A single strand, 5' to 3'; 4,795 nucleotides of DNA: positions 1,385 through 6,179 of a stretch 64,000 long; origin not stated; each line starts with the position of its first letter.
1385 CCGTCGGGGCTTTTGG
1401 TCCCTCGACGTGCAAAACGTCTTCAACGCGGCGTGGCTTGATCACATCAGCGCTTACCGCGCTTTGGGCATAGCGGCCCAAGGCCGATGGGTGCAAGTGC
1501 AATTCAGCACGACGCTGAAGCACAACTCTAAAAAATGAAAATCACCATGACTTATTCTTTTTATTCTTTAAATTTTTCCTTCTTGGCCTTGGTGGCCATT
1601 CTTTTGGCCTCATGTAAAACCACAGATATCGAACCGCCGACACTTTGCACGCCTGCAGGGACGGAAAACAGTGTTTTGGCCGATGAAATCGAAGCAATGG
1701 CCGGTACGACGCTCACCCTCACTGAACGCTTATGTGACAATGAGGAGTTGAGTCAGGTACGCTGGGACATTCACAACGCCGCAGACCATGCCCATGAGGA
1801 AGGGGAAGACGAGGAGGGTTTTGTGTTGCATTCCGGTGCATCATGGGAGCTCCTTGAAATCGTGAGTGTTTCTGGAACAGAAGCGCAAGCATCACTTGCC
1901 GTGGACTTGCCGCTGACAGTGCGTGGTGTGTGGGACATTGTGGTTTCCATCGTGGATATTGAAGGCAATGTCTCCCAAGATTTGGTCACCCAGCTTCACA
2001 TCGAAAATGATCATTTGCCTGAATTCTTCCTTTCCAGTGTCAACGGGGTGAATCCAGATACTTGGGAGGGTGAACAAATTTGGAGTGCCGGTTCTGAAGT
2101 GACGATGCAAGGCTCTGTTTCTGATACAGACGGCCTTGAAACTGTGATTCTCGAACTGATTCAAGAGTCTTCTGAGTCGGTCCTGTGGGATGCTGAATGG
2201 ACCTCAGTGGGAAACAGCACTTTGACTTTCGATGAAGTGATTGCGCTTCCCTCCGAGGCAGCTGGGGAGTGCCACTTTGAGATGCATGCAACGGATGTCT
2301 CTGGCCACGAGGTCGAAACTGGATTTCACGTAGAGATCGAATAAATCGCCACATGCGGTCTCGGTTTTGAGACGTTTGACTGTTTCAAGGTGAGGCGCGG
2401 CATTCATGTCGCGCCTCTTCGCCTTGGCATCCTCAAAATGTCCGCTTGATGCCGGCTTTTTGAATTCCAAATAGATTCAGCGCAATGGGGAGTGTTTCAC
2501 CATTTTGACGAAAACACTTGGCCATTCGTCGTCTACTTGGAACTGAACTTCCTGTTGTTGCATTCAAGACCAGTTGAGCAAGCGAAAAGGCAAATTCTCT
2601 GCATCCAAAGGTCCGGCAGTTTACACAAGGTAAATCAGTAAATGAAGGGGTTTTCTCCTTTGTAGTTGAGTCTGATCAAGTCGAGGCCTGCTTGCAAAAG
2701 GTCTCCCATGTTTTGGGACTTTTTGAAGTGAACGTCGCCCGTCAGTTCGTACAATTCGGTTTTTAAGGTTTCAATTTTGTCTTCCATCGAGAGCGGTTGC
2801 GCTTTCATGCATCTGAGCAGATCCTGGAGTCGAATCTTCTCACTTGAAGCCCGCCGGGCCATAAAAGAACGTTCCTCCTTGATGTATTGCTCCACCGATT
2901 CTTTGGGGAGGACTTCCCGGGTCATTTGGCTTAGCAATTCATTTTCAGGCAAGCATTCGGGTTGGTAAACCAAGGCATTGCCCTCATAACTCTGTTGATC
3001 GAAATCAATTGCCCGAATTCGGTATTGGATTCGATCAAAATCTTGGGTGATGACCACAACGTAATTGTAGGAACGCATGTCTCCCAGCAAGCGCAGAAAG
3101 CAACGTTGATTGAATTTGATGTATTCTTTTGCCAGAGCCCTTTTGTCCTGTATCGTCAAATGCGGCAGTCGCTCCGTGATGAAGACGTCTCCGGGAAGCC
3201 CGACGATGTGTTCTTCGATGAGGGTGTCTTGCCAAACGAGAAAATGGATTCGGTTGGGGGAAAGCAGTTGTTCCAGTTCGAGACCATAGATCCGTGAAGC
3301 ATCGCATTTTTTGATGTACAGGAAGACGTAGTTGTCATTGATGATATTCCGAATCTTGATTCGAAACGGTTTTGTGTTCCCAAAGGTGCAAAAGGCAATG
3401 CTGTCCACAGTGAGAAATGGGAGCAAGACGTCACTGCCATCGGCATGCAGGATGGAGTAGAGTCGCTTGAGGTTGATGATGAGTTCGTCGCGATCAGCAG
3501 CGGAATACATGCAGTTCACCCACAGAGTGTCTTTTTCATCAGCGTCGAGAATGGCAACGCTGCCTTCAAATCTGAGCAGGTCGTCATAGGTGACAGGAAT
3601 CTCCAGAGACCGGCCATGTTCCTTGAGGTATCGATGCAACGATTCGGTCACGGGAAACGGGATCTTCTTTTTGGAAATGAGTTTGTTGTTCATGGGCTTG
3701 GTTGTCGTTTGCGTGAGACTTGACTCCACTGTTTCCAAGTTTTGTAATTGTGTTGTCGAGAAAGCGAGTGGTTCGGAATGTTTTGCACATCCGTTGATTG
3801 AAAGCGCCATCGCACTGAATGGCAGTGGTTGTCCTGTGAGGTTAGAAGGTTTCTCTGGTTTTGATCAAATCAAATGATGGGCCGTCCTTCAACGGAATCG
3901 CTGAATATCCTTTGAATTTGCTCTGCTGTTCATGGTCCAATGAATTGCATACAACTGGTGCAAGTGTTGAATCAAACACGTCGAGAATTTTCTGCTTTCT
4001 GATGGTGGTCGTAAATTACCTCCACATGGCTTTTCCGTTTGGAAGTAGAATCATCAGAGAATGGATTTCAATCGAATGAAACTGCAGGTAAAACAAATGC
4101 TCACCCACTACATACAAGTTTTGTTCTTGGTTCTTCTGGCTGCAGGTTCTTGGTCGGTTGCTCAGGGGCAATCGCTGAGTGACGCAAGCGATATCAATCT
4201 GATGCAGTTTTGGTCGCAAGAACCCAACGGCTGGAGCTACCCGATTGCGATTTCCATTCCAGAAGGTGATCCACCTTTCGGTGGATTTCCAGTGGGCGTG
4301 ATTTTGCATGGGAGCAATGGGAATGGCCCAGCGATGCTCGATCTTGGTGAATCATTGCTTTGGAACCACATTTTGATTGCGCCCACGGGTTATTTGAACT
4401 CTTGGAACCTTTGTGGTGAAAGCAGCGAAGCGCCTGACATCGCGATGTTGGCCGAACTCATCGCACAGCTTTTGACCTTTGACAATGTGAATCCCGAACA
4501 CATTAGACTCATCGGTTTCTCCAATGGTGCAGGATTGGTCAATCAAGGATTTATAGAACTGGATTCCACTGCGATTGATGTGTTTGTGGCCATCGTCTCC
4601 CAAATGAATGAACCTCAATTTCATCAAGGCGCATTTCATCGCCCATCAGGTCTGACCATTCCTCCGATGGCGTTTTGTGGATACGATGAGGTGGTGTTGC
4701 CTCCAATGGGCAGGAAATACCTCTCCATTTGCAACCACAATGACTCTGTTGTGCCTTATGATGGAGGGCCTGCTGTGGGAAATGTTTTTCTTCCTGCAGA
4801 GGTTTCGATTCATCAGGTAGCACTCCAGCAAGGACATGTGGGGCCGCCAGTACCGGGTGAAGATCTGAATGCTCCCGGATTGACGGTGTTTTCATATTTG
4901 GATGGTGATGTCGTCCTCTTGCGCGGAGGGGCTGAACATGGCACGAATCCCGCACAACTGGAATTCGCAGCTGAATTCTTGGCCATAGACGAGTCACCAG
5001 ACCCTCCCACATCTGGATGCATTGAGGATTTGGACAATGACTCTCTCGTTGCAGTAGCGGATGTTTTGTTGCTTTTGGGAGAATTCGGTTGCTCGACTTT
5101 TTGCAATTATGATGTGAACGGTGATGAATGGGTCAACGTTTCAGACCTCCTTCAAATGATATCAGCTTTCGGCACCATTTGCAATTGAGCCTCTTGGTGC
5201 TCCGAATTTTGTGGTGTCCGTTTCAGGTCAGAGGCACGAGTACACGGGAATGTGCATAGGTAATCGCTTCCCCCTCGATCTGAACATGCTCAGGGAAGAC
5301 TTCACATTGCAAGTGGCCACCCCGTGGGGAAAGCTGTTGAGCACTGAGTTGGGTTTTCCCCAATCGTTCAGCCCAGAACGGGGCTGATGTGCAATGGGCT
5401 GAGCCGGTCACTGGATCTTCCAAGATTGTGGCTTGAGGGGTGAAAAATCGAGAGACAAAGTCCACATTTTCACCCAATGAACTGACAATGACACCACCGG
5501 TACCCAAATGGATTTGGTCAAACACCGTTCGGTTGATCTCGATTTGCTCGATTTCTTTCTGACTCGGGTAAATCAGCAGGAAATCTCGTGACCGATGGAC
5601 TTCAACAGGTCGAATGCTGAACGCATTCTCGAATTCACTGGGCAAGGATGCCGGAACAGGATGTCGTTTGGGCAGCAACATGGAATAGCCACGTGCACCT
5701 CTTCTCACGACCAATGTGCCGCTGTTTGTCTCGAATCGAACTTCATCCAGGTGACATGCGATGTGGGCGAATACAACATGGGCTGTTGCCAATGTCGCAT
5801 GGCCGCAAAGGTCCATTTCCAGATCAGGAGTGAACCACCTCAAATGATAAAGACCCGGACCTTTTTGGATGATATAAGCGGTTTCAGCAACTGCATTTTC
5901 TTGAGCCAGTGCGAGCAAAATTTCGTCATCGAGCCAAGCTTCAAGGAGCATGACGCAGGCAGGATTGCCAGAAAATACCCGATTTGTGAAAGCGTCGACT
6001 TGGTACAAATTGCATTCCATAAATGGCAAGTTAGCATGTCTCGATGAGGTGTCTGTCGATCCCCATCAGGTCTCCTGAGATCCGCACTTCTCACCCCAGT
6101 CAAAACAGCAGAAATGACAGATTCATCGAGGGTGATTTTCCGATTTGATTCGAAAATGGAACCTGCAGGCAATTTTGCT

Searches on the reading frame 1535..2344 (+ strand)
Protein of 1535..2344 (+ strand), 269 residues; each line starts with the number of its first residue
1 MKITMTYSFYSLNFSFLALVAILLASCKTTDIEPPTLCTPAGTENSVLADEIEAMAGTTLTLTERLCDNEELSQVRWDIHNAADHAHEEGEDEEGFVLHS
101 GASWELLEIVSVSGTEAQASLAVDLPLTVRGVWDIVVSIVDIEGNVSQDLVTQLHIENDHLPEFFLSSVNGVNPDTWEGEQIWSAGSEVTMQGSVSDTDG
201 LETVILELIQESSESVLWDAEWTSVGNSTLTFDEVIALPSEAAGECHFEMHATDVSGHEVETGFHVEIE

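Call 47: search_protein_families(library=pfam, proteins=[window:1535-2344:+], max_evalue=0.0001)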
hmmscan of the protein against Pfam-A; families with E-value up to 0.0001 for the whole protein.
window:1535-2344:+ (269 aa): 1 family
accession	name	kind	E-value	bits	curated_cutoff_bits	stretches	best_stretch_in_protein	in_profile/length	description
PF15418.12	DUF4625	-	2.9e-15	57.1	27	1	48-149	25-124/131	Domain of unknown function (DUF4625)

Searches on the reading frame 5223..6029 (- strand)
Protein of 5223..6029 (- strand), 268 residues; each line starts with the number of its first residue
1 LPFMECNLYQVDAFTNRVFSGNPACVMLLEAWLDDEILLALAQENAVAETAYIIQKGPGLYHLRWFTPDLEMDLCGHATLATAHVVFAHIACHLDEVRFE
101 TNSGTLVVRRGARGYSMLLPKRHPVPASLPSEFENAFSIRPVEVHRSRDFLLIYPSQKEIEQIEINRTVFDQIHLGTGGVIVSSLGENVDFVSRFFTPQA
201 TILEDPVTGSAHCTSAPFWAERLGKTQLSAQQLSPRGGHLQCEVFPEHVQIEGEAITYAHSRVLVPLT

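Call 47: search_protein_families(library=pfam, proteins=[window:5223-6029:-], max_evalue=0.0001)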
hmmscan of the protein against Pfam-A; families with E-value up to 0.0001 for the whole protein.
window:5223-6029:- (268 aa): 1 family
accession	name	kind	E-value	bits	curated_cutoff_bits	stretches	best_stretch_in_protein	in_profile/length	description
PF02567.21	PhzC-PhzF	-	2.1e-45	155.8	27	1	11-259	1-279/281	Phenazine biosynthesis-like protein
